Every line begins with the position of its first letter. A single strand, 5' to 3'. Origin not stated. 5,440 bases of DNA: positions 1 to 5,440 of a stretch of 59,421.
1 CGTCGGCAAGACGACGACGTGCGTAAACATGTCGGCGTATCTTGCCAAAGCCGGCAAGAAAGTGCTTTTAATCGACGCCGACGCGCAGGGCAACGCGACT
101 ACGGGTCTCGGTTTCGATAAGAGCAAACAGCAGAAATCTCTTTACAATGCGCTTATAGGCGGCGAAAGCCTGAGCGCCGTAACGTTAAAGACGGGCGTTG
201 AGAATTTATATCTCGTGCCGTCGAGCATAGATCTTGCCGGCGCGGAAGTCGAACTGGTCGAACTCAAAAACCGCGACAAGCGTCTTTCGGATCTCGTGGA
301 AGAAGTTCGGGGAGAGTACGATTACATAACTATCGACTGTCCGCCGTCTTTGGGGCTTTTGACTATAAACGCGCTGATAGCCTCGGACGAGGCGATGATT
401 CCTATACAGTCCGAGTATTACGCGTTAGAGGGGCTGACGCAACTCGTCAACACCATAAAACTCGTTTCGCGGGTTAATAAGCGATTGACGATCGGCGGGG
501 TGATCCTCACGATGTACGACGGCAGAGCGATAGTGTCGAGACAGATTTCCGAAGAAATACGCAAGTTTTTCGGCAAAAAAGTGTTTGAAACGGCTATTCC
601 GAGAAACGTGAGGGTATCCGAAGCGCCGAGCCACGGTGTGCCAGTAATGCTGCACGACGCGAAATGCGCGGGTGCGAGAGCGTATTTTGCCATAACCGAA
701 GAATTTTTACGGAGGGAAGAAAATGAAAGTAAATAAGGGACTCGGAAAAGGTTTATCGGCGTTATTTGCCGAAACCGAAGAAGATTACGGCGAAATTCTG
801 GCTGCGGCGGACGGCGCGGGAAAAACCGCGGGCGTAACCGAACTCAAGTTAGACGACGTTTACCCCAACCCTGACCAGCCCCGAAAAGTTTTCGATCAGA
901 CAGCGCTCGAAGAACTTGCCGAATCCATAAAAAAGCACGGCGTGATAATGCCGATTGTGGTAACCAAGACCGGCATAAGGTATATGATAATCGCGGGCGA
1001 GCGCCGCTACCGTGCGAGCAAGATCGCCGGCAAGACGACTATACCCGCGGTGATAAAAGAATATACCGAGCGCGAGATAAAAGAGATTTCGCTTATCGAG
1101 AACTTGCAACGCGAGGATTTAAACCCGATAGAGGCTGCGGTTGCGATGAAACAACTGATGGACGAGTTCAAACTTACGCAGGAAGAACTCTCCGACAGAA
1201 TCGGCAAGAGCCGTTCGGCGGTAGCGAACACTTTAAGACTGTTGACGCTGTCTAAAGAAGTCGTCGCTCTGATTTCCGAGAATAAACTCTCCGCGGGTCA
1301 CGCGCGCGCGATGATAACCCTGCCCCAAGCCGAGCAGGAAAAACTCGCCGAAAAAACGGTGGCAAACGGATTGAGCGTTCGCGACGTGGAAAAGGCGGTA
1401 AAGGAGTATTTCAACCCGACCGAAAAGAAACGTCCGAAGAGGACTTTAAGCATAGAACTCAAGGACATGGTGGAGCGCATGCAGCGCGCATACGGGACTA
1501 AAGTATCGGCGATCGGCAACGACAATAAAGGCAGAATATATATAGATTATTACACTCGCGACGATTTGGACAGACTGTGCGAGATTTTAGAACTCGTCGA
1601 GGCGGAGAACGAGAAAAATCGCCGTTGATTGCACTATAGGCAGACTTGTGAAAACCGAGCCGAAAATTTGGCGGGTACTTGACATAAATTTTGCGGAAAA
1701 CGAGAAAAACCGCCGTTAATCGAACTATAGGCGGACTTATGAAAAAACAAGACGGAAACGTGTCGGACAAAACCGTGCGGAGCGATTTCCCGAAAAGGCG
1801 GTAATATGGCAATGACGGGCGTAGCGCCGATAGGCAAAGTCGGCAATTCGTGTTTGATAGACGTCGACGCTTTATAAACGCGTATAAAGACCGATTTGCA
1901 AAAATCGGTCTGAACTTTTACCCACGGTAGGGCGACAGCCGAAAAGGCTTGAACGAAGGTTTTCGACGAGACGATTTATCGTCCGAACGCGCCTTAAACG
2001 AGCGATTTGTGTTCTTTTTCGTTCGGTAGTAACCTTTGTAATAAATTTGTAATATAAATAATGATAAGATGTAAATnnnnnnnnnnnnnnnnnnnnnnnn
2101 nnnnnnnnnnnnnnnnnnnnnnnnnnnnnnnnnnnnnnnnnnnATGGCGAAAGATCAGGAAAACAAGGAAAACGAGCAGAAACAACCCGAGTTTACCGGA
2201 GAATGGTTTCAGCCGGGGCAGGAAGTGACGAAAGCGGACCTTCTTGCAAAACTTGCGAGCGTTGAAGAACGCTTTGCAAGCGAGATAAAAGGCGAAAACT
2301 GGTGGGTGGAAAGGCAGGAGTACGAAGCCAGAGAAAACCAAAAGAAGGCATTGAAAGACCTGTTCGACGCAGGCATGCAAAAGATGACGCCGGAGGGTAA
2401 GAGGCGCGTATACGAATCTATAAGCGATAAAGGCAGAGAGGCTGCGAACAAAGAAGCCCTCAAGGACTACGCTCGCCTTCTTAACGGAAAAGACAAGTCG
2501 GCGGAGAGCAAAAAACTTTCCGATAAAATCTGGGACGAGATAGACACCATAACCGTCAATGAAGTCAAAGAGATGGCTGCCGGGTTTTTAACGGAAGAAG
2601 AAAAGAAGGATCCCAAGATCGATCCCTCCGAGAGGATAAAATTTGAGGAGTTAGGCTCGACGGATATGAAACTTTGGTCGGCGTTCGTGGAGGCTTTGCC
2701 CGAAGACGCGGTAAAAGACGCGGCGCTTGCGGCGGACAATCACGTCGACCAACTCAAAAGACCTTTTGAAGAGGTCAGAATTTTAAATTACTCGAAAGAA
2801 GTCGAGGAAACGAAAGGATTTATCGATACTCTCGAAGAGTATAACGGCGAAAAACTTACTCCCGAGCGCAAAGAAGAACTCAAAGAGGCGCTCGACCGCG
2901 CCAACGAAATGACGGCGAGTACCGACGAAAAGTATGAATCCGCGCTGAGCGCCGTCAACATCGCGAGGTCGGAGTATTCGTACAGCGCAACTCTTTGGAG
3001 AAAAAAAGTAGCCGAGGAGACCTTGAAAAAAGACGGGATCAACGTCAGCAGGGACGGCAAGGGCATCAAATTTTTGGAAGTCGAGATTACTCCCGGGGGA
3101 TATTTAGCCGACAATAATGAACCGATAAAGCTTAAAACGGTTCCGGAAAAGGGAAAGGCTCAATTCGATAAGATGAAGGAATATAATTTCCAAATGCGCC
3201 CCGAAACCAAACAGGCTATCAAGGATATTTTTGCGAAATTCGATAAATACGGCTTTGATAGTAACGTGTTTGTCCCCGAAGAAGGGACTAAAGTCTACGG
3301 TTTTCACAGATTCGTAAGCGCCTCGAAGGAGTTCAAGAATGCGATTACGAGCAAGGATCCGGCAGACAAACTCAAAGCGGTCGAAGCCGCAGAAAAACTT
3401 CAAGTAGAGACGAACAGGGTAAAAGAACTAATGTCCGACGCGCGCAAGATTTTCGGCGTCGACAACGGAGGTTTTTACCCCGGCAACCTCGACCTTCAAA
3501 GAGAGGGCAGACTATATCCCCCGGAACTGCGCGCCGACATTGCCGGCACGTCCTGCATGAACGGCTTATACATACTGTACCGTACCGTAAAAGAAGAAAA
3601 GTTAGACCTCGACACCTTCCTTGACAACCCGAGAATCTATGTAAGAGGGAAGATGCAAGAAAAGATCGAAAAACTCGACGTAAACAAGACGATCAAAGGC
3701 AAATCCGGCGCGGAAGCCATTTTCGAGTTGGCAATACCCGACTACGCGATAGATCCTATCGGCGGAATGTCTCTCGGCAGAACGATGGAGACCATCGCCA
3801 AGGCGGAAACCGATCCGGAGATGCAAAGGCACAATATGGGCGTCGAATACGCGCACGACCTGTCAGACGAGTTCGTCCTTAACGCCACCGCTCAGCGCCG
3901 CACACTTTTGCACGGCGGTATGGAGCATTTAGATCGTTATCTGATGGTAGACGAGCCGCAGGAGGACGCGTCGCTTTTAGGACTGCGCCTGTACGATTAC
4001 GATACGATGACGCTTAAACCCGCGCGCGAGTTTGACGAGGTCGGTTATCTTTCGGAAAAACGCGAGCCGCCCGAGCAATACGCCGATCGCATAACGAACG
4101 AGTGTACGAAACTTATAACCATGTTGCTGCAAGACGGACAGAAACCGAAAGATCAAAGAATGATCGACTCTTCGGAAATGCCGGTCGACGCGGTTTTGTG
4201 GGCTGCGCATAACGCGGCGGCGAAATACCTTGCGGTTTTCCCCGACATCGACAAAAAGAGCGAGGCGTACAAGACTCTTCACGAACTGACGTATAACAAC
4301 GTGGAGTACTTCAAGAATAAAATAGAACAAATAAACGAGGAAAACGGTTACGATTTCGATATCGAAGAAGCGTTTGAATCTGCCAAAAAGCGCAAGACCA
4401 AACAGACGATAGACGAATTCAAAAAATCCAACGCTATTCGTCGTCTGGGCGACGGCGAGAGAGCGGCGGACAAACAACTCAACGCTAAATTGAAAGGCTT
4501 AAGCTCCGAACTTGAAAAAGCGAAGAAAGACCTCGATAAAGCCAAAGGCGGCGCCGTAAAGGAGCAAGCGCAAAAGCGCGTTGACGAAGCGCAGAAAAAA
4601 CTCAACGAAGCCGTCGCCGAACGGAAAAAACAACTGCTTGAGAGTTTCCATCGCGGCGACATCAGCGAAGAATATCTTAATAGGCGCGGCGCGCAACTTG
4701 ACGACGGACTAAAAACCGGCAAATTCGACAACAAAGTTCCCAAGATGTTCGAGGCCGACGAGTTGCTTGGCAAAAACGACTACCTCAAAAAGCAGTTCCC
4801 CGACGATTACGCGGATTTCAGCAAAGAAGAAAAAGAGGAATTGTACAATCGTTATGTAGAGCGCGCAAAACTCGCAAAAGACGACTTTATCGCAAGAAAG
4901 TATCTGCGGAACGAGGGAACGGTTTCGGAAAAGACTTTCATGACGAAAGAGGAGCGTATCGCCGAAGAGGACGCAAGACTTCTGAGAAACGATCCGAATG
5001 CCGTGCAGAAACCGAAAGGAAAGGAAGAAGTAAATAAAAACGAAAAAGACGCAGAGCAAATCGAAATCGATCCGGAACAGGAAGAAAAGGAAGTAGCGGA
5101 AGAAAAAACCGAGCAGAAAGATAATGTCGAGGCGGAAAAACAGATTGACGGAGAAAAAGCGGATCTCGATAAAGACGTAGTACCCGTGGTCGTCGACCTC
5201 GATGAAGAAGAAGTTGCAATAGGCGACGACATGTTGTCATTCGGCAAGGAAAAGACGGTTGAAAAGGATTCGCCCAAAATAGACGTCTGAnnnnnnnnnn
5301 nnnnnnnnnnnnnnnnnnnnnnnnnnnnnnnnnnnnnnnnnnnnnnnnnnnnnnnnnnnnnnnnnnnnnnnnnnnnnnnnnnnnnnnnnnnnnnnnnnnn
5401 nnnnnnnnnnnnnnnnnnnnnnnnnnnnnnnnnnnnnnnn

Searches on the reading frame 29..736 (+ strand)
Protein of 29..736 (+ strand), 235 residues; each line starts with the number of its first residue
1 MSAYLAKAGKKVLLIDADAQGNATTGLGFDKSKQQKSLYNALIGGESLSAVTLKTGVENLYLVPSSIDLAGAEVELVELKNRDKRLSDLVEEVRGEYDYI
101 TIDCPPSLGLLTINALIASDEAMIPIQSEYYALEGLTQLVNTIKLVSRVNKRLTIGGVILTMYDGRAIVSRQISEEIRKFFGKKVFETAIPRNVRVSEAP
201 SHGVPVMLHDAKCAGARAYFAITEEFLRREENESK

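Call 9: search_protein_families(library=pfam, proteins=[window:29-736:+])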
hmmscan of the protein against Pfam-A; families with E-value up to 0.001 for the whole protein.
window:29-736:+ (235 aa): 3 families
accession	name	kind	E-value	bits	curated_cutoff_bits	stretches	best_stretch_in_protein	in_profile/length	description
PF13614.12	AAA_31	-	9.8e-53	179.1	27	1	1-155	22-177/177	AAA domain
PF01656.29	CbiA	-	5.6e-16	59.1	25.4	1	2-206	20-125/125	CobQ/CobB/MinD/ParA nucleotide binding domain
PF06564.18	CBP_BcsQ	-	0.0002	21.4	21.3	1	5-127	26-146/234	Cellulose biosynthesis protein BcsQ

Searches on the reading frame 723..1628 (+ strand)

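Call 9: search_protein_families(library=pfam, proteins=[window:723-1628:+])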
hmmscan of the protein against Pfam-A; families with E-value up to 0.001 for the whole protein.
window:723-1628:+ (301 aa): 5 families
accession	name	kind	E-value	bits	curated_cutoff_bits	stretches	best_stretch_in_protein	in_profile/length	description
PF17762.8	HTH_ParB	-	4.9e-37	126.6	22.6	1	131-229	1-100/102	ParB HTH domain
PF02195.25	ParB_N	-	7.3e-32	109.7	26.3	1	38-129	3-95/95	ParB N-terminal domain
PF01381.28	HTH_3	-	4.7e-05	23.8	23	1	142-169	1-28/55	Helix-turn-helix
PF23552.2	ParB_C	-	0.00034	20.4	23.8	0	248-289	7-49/50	ParB dimerisation domain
PF13411.12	MerR_1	-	0.0004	20.9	21.6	0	275-293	36-54/69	MerR HTH family regulatory protein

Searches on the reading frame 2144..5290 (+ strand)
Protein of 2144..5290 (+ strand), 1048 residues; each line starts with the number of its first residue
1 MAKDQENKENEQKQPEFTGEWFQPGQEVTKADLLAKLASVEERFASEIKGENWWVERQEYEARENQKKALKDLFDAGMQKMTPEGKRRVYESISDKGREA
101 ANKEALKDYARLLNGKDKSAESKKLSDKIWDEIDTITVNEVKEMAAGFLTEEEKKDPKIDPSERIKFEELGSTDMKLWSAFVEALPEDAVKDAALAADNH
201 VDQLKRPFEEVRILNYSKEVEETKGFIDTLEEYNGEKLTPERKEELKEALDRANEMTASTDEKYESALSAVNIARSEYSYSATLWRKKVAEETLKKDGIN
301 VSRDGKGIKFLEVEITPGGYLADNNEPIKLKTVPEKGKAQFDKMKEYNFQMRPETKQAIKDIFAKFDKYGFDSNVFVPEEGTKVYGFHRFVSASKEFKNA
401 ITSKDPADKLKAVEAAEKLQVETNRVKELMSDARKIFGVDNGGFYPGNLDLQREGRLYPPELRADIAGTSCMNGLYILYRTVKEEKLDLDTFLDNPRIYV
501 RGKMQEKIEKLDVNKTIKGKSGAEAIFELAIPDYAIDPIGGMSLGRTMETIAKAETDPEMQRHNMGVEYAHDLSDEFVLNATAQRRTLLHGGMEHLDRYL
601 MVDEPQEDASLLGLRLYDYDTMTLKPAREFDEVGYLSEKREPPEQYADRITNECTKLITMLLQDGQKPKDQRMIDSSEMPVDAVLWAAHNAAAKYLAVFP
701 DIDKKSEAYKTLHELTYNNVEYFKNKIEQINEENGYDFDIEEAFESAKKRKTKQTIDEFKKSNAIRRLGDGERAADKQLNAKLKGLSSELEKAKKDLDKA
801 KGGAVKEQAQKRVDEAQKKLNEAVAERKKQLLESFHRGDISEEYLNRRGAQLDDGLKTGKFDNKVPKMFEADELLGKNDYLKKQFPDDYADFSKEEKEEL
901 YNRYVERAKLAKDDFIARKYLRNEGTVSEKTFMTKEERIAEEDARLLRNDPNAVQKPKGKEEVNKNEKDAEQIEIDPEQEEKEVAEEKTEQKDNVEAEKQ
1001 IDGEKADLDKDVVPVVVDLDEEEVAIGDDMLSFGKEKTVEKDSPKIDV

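Call 5: search_protein_families(library=pfam, proteins=[window:2144-5290:+])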
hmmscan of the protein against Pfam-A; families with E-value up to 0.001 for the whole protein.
window:2144-5290:+ (1048 aa): 0 families

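Call 13: search_protein_families(library=ncbifam, proteins=[window:2144-5290:+], max_evalue=0.1)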
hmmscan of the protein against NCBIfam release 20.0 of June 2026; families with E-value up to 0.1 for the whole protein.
window:2144-5290:+ (1048 aa): 0 families

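Call 65: find_homologous_proteins(query=window:2144-5287:+)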
Query window:2144-5287:+ (1048 aa): 3 proteins with E <= 0.001 among 8000 candidates.
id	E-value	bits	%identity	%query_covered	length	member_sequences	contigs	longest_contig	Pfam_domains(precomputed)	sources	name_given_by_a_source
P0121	0.0e+0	1184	56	99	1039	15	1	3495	-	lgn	-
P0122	2.8e-184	634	39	89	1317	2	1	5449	-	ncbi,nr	ncbi:MAG: hypothetical protein IJ676_00920 [Clostridia bacterium]|nr:hypothetical protein [Clostridi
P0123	5.3e-32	130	24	79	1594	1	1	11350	-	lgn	-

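Call 66: find_encoding_contigs(protein=P0121, flank=3000, max_places=3)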
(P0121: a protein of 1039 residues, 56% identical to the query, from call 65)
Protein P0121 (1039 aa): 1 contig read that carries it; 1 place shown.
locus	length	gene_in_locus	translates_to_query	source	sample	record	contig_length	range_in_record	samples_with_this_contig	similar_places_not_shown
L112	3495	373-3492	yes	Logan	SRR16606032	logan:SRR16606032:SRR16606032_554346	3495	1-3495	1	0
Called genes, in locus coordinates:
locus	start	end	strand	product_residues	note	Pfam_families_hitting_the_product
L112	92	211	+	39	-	-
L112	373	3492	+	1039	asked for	-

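Call 67: find_encoding_contigs(protein=P0122, flank=3000, max_places=3)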
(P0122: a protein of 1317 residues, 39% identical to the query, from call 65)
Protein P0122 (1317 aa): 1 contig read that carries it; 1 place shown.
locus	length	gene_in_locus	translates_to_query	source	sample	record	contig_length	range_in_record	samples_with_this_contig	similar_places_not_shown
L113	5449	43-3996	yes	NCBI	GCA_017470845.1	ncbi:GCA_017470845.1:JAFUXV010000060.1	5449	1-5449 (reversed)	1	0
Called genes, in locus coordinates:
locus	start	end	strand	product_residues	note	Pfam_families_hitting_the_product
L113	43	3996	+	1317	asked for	-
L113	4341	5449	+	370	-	PF18889:Beta_helix_3 (faint)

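Call 68: find_encoding_contigs(protein=P0123, flank=5000, max_places=3)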
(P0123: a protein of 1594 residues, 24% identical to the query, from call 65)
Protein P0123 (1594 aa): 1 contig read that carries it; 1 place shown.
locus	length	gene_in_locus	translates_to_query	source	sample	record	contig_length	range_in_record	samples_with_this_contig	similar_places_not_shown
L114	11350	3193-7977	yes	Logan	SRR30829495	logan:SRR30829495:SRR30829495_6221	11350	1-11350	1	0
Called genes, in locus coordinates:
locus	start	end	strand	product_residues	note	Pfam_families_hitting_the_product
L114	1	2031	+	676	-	?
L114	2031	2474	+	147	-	-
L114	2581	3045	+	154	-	-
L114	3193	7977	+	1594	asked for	-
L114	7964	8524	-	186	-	PF25084:LbH_EIF2B (faint), PF25087:GMPPB_C (faint), PF00132:Hexapep, PF14602:Hexapep_2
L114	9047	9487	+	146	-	PF12682:Flavodoxin_4 (weak)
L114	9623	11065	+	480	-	PF07690:MFS_1, PF13347:MFS_2, PF00083:Sugar_tr (weak), PF07690:MFS_1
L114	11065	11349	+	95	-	?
